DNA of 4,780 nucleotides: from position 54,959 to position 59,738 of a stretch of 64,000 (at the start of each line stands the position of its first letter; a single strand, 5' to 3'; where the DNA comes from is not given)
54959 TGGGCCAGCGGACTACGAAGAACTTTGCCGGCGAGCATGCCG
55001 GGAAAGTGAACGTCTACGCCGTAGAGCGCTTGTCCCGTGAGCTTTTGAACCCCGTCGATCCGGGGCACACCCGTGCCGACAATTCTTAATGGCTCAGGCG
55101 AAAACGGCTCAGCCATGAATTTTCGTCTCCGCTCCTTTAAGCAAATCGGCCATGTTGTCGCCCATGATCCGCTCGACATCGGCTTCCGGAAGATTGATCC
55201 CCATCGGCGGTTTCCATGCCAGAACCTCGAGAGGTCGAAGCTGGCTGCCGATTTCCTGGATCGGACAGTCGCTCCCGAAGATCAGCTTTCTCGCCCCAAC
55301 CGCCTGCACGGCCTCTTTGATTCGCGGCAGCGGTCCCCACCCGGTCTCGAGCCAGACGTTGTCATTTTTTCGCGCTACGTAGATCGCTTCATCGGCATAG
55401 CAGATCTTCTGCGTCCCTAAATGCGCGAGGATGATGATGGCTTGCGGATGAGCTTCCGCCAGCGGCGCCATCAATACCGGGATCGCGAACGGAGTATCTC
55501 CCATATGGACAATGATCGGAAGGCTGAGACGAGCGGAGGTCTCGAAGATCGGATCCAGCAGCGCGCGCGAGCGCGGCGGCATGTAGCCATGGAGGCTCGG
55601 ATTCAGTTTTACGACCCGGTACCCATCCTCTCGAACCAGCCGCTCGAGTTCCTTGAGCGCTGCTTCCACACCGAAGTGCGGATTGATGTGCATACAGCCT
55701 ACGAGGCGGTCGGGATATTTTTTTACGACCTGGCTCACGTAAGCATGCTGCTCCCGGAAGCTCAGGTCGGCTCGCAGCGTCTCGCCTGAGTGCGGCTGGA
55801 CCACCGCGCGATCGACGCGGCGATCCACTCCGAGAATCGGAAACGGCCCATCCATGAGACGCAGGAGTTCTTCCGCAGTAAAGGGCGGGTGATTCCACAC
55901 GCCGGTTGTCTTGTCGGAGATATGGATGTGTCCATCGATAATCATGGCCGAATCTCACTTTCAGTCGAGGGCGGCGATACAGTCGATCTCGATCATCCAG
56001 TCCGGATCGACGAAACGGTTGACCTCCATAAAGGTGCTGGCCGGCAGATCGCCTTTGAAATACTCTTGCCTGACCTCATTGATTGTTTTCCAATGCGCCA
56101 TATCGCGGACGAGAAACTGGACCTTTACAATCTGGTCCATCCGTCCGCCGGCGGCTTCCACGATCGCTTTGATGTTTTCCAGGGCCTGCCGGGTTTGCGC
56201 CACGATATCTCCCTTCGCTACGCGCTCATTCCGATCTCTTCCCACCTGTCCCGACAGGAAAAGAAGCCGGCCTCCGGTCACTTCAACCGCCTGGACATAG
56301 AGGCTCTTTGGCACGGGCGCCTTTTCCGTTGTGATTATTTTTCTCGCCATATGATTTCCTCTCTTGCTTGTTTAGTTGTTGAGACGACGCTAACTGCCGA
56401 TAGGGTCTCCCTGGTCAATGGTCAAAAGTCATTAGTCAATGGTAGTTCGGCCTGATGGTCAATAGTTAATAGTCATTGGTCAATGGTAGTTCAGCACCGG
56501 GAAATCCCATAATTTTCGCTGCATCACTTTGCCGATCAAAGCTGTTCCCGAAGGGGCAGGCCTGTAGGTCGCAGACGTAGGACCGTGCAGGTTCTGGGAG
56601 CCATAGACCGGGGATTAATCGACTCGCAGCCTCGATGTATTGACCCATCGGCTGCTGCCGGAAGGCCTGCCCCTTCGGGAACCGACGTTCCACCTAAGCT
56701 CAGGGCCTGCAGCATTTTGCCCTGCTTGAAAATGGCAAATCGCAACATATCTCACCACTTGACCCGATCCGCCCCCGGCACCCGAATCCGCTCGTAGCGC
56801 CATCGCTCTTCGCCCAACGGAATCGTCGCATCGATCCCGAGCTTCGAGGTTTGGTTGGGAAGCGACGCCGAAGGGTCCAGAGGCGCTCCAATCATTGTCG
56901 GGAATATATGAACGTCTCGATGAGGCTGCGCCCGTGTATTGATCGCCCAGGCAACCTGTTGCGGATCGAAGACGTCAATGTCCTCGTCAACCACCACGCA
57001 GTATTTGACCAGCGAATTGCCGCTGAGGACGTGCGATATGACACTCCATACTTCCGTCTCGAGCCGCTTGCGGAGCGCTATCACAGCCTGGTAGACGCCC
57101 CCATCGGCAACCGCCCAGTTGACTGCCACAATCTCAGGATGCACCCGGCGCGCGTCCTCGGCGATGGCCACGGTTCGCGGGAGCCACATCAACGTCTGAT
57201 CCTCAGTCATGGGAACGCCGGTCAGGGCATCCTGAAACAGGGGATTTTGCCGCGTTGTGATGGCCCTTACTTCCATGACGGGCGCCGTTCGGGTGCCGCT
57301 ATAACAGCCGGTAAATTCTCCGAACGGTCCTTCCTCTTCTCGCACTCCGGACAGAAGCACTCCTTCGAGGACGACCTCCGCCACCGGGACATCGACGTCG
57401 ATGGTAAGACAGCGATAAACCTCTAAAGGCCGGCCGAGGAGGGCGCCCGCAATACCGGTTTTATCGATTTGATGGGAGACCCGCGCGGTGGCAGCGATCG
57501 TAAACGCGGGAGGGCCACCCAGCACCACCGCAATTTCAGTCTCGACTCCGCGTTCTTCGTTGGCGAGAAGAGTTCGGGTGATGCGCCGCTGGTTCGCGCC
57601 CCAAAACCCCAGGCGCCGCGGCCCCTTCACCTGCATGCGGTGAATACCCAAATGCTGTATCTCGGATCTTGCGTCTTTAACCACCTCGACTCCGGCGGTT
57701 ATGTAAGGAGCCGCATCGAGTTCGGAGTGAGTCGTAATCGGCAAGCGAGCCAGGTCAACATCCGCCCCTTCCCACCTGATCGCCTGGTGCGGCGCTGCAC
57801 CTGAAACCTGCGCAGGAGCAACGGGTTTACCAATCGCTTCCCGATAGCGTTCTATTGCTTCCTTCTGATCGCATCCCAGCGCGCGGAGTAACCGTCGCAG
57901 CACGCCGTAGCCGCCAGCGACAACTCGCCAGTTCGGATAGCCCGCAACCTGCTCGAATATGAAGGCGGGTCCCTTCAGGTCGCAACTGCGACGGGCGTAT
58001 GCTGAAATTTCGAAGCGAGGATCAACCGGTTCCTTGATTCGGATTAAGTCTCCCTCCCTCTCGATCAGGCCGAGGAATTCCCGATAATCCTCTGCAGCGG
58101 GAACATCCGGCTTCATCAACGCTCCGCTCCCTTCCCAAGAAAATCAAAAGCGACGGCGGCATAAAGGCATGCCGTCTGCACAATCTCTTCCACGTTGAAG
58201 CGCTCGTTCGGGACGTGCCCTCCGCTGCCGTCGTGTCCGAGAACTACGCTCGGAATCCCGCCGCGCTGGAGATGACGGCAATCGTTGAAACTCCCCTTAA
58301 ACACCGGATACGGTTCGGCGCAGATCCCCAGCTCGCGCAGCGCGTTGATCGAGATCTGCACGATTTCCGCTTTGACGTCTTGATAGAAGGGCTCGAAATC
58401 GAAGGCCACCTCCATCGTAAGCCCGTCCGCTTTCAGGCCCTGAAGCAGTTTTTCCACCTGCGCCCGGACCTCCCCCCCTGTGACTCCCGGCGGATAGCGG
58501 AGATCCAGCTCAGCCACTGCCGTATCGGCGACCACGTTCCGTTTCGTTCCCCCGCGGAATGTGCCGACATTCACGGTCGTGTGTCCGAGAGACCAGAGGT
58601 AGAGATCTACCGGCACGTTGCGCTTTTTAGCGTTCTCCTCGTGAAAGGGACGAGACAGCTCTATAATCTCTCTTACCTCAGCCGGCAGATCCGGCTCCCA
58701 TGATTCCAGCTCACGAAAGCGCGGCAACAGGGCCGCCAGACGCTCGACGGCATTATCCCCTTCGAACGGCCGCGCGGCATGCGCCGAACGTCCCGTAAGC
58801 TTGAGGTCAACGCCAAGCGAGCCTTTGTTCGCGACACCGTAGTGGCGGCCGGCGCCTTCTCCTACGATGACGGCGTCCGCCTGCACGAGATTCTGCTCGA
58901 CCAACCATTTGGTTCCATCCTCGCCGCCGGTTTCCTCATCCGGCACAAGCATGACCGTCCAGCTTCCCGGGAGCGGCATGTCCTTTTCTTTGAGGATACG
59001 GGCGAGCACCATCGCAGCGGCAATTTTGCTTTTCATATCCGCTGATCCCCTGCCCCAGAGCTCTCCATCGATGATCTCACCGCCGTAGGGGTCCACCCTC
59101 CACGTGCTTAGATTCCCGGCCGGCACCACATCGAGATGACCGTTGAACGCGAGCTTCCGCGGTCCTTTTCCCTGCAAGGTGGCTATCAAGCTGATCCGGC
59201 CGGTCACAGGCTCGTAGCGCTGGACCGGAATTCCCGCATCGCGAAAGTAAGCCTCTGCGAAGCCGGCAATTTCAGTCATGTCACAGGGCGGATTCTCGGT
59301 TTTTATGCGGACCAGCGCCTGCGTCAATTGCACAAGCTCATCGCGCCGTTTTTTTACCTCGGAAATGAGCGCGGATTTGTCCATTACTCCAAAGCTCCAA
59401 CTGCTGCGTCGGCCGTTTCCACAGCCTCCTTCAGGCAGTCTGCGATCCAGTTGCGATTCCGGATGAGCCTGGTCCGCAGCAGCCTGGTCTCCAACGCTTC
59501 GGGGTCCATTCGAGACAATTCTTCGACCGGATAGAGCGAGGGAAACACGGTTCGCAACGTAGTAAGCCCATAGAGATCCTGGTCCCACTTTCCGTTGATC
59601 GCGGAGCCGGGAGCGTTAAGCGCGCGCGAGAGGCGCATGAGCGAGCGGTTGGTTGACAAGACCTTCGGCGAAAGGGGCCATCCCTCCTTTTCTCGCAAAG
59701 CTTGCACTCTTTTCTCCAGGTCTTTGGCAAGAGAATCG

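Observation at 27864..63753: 36-kb unidirectional array combining Mo-hydroxylases with five decarboxylase candidates: putative heteroaromatic polycarboxylate catabolism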

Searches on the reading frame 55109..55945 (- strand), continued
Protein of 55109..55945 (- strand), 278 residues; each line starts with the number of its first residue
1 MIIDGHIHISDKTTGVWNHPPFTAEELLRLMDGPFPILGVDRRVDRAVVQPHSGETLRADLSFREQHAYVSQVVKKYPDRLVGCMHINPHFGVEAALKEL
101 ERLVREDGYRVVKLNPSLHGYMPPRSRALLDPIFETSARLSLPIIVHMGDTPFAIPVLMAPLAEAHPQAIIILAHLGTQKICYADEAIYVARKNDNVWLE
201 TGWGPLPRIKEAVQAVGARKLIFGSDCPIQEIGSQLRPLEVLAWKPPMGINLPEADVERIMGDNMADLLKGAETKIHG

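Call 85: list_cluster_members(proteins=[P0122, P0242, P0002, P0004, P0246])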
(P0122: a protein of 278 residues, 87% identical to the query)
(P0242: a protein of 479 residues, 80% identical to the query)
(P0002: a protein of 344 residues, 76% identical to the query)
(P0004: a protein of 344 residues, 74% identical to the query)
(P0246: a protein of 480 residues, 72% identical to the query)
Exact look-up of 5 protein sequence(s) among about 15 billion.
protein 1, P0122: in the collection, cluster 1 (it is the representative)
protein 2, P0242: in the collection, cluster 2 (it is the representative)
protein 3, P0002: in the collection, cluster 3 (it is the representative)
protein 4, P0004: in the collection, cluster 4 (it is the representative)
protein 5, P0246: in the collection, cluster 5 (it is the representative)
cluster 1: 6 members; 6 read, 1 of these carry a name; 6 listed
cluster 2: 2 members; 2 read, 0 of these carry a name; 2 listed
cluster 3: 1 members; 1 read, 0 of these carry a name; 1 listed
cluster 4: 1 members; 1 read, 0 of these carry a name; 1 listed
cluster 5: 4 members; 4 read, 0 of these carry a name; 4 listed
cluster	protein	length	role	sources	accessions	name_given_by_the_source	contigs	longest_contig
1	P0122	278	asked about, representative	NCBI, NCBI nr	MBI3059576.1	MAG: amidohydrolase [Deltaproteobacteria bacterium] | amidohydrolase [Deltaproteobacteria bacterium]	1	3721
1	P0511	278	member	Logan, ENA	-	-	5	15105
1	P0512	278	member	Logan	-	-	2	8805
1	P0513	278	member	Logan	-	-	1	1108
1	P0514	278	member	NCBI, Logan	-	-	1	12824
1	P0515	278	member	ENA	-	-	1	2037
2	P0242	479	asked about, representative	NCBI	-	-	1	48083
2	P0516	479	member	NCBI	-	-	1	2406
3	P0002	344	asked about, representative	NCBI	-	-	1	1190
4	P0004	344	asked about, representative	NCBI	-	-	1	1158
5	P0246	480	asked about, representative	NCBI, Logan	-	-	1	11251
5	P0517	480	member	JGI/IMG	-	-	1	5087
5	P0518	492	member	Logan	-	-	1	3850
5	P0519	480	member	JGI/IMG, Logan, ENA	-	-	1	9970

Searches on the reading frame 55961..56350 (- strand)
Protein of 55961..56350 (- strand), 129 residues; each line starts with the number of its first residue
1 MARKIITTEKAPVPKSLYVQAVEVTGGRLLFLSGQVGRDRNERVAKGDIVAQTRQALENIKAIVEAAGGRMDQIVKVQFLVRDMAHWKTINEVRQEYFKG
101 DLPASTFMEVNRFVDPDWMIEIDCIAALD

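Call 6: search_protein_families(library=pfam, proteins=[window:55961-56350:-], max_evalue=0.00001)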
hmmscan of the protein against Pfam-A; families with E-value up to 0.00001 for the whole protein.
window:55961-56350:- (129 aa): 1 family
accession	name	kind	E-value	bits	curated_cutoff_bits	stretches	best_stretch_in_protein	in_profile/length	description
PF01042.26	Ribonuc_L-PSP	-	1.5e-31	109.3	27.3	1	9-127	2-120/121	Endoribonuclease L-PSP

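Call 10: search_protein_families(library=ncbifam, proteins=[window:55961-56350:-], max_evalue=0.00001)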
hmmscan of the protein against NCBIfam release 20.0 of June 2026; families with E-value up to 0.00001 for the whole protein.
window:55961-56350:- (129 aa): 3 families
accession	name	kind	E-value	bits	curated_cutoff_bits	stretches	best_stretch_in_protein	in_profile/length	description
TIGR00004.1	TIGR00004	subfamily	7.3e-30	103.7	106.25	1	4-127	2-124/125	Rid family detoxifying hydrolase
TIGR03610.1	RutC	equivalog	7.4e-22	77.8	169.1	1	1-127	1-125/127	pyrimidine utilization protein C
NF008490.0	PRK11401.1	equivalog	2.4e-18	66.3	222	1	3-126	2-125/129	enamine/imine deaminase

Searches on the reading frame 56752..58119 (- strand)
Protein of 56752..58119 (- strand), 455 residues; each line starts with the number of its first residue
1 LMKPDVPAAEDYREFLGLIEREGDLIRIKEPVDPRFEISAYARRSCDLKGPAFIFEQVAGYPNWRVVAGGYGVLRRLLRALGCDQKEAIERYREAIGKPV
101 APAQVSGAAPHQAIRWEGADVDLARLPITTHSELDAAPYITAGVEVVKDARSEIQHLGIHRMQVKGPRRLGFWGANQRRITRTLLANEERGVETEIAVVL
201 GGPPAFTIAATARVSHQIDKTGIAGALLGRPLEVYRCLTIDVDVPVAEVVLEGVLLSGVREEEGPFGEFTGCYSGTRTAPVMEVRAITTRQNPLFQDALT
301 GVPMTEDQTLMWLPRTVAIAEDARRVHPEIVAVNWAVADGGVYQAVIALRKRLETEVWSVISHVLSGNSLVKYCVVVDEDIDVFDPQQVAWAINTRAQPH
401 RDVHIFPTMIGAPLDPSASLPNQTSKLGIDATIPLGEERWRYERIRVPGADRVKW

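Call 6: search_protein_families(library=pfam, proteins=[window:56752-58119:-], max_evalue=0.00001)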
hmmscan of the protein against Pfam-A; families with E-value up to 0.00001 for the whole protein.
window:56752-58119:- (455 aa): 3 families
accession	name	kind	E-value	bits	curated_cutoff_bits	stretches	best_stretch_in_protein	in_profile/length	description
PF01977.22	UbiD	-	3.1e-57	193.5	23.3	1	107-302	6-205/206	3-octaprenyl-4-hydroxybenzoate carboxy-lyase Rift-related domain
PF20696.2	UbiD_C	-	3.9e-30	104.9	24.2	1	309-431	2-127/127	3-octaprenyl-4-hydroxybenzoate carboxy-lyase C-terminal domain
PF20695.2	UbiD_N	-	6.6e-19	68.2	24.3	1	18-95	3-77/78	3-octaprenyl-4-hydroxybenzoate carboxy-lyase N-terminal domain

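Call 10: search_protein_families(library=ncbifam, proteins=[window:56752-58116:-], max_evalue=0.00001)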
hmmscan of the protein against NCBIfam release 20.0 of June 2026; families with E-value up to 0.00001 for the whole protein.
window:56752-58116:- (454 aa): 7 families
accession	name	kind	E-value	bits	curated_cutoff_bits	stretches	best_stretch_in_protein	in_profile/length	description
TIGR00148.1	TIGR00148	subfamily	1.9e-97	326.7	244.85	1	12-432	2-437/438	UbiD family decarboxylase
NF041204.1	VdcC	exception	2e-95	319.9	650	1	9-443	2-449/467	non-oxidative hydroxyarylic acid decarboxylases subunit C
TIGR03701.1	mena_SCO4490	equivalog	4.7e-64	216.7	495.9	2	99-421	107-429/433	menaquinone biosynthesis decarboxylase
NF008175.0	PRK10922.1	equivalog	5.2e-56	190.2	788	2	102-434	122-459/497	4-hydroxy-3-polyprenylbenzoate decarboxylase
TIGR02723.1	phenyl_P_alpha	equivalog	1.7e-34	119.3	564.6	1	6-421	5-429/485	phenylphosphate carboxylase subunit alpha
NF041219.1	BagN_FevL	exception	8.7e-34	116.8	1000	1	8-401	17-437/502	bagremycin/ferroverdin biosynthesis UbiD family decarboxylase BagN/FevL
TIGR02724.1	phenyl_P_beta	equivalog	1.8e-33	115.7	468.95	1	10-434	2-443/472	phenylphosphate carboxylase subunit beta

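Call 14: search_solved_structures(query=window:56752-58116:-, max_evalue=1e-10)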
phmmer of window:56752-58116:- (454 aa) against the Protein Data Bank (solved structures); distinct sequences matched with E-value up to 1e-10: 40.
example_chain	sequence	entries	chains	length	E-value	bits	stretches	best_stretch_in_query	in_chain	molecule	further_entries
6h6x_B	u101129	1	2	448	2e-79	270.9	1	10-453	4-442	3-polyprenyl-4-hydroxybenzoate decarboxylase and related decarboxylases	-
6h6v_A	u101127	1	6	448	1.8e-78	267.8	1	10-453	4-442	3-polyprenyl-4-hydroxybenzoate decarboxylase and related decarboxylases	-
7ae4_A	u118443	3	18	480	1e-55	192.8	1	9-437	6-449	Phenolic acid decarboxylase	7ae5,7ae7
5m1c_A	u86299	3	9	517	1.1e-51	179.4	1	91-434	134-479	3-octaprenyl-4-hydroxybenzoate carboxy-lyase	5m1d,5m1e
2idb_A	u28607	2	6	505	1.1e-51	179.4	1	91-434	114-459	3-octaprenyl-4-hydroxybenzoate carboxy-lyase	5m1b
5o3m_A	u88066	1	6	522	7.4e-43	150.3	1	8-418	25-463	Protocatechuate decarboxylase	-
5ny5_A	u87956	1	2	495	6.8e-41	143.9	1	9-427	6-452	3,4-dihydroxybenzoate decarboxylase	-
5o3n_A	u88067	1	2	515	7.5e-41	143.7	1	9-427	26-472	3,4-dihydroxybenzoate decarboxylase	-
6da6_A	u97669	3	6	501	3.7e-35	124.9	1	8-401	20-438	UbiD-like decarboxylase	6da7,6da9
7nf0_A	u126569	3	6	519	1.2e-32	116.7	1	8-420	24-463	Ferulic acid decarboxylase 1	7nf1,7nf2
7ney_A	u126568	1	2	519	2e-32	116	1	8-421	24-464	Ferulic acid decarboxylase 1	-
7abn_D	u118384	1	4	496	2.3e-32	115.7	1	8-417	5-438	UbiD-like decarboxylase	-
4ip2_A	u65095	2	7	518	2.4e-32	115.7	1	8-417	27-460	Aromatic Acid Decarboxylase | PA0254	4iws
7pda_A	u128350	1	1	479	2.7e-32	115.5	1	25-418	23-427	UbiD family decarboxylase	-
7abo_C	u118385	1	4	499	4.1e-32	114.9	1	8-417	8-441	UbiD-like decarboxylase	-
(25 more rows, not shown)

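Call 55: search_dna_similar(query=window:56752-58116:-, collection=plasmids, mode=protein, max_evalue=1e-20, max_rows=25)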
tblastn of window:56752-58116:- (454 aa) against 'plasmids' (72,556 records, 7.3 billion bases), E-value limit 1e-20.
Records with a match: 389; places in all: 422; records where one place covers at least 80% of the query: 386.
Best place of each record, by identity: <60% 389.
By first word of the organism name: Sinorhizobium 118; Agrobacterium 24; Ensifer 19; Pantoea 16; Paracoccus 14; Paraburkholderia 13; Escherichia 11; Rahnella 11; Klebsiella 11; Rhizobium 11; and 47 more.
By predicted mobility (MOB-suite, as given by PLSDB): non-mobilizable 226; conjugative 84; mobilizable 79.
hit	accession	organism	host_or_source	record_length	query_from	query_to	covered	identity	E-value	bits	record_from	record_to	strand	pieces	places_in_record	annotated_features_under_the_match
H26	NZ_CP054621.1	Azospirillum oryzae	cell culture,soil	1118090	7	452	98%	36.1%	2e-46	179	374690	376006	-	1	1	record has no annotation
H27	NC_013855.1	Azospirillum sp. B510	-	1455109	7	452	98%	35.2%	5e-46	178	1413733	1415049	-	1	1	record has no annotation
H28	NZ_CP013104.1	Paraburkholderia caribensis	-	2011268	7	452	98%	34.1%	5e-44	172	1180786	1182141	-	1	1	none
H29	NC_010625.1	Paraburkholderia phymatum STM815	-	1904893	12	452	97%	34.3%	1e-43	171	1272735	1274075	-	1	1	record has no annotation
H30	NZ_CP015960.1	Paraburkholderia caribensis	Mimosa,single cell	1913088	7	452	98%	33.8%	9e-44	172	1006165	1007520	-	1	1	none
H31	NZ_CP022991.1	Paraburkholderia aromaticivorans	-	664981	8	452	98%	33.7%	4e-43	170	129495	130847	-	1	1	UbiD family decarboxylase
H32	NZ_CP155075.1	Paraburkholderia sp. PREW-6R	single cell,Phlox subulata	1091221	12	452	97%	34.0%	9e-44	171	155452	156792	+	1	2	none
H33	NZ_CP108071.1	Streptomyces sp. NBC_00271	-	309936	2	438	96%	34.1%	9e-43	169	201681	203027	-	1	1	non-oxidative hydroxyarylic acid decarboxylases subunit C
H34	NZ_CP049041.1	Pseudohalocynthiibacter aestuariivivens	pure culutre,Seawater recirculating ...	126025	7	453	98%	33.3%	5e-39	157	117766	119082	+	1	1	UbiD family decarboxylase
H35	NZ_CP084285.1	Caballeronia zhejiangensis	Anasa tristis,Cell culture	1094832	12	452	97%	33.6%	3e-42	167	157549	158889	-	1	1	none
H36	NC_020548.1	Azoarcus sp. KH32C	-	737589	27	444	92%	35.4%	1e-45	177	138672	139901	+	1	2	UbiD family decarboxylase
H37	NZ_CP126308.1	Bosea vestrisii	cell culture,root nodule of Vicia ...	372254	36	452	92%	35.5%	2e-46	179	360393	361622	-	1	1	UbiD family decarboxylase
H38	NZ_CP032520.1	Cupriavidus oxalaticus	cell culture,activated sludge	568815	12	454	98%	33.3%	1e-43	171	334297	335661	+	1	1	UbiD family decarboxylase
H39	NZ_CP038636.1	Cupriavidus oxalaticus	whole organism,sewage sludge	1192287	12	454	98%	33.3%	3e-43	170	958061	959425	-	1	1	none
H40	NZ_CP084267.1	Caballeronia sp. Lep1P3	Leptoglossus zonatus,Cell culture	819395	7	452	98%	32.8%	2e-42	167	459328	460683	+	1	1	UbiD family decarboxylase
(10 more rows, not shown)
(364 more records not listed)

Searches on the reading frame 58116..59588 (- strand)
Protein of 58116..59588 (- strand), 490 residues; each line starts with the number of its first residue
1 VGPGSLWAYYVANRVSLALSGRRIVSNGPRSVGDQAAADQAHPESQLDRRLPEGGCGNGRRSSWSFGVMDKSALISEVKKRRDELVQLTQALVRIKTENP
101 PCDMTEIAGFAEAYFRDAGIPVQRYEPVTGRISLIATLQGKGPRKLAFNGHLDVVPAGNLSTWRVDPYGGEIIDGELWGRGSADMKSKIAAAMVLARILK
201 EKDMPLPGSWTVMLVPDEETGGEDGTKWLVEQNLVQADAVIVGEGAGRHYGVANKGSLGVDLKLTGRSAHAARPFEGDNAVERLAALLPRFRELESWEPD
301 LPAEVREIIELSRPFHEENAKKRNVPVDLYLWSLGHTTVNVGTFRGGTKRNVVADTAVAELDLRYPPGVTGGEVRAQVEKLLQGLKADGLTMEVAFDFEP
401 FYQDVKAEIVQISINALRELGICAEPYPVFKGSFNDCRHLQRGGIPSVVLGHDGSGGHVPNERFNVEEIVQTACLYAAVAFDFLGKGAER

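Call 6: search_protein_families(library=pfam, proteins=[window:58116-59588:-], max_evalue=0.00001)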
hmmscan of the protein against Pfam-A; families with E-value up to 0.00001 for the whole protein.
window:58116-59588:- (490 aa): 2 families
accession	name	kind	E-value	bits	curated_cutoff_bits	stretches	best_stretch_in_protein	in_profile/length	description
PF01546.33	Peptidase_M20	-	1.6e-28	100.5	24.6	1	147-480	1-204/206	Peptidase family M20/M25/M40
PF07687.19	M20_dimer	-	2.7e-19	69.5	21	1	252-384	1-101/107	Peptidase dimerisation domain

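Call 10: search_protein_families(library=ncbifam, proteins=[window:58116-59384:-], max_evalue=0.00001)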
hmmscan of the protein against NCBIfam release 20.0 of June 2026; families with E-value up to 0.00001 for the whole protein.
window:58116-59384:- (422 aa): 50 families (the best 25 are shown)
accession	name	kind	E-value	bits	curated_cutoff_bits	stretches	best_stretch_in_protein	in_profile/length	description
NF006399.0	PRK08651.1-2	equivalog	1.6e-69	234.9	381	1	15-405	4-394/405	succinyl-diaminopimelate desuccinylase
TIGR01910.1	DapE-ArgE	subfamily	1.2e-63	215.6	217.6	1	18-405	1-371/373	ArgE/DapE family deacylase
NF006365.0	PRK08588.1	subfamily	1e-49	169.9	289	1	14-416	6-381/383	succinyl-diaminopimelate desuccinylase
NF005913.0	PRK07906.1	subfamily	9.6e-44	149.7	382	1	8-378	8-397/442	hypothetical protein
NF009557.0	PRK13009.1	equivalog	2.2e-42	145.5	284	2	16-225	4-217/377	succinyl-diaminopimelate desuccinylase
NF006400.0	PRK08651.1-3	equivalog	7.9e-42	143.5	374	1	62-412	71-403/410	succinyl-diaminopimelate desuccinylase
TIGR01892.1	AcOrn-deacetyl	equivalog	1e-41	143.2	297.7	2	38-226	19-206/365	acetylornithine deacetylase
NF009558.0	PRK13013.1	equivalog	1.1e-41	142.9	428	1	2-416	3-424/429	acetylornithine deacetylase/succinyl-diaminopimelate desuccinylase family protein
NF009555.0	PRK13004.1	equivalog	1.4e-38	132.8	321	1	4-413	4-393/399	YgeY family selenium metabolism-linked hydrolase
NF010589.0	PRK13983.1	equivalog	2e-37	129.1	333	1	4-220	3-236/409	M20 family metallo-hydrolase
NF005710.0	PRK07522.1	subfamily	1.4e-34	119.9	412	2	14-227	7-220/391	acetylornithine deacetylase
TIGR01246.1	dapE_proteo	equivalog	2.6e-34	118.8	361.8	2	71-222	51-210/370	succinyl-diaminopimelate desuccinylase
TIGR03526.1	selenium_YgeY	hypoth_equivalog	1.2e-33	116.6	321.5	1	7-412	5-390/395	YgeY family selenium metabolism-linked hydrolase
NF005373.0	PRK06915.1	equivalog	4.8e-32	111.4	428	1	65-415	82-417/422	peptidase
TIGR01900.1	dapE-gram_pos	equivalog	8e-32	110.5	304.2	2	16-231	4-207/351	succinyl-diaminopimelate desuccinylase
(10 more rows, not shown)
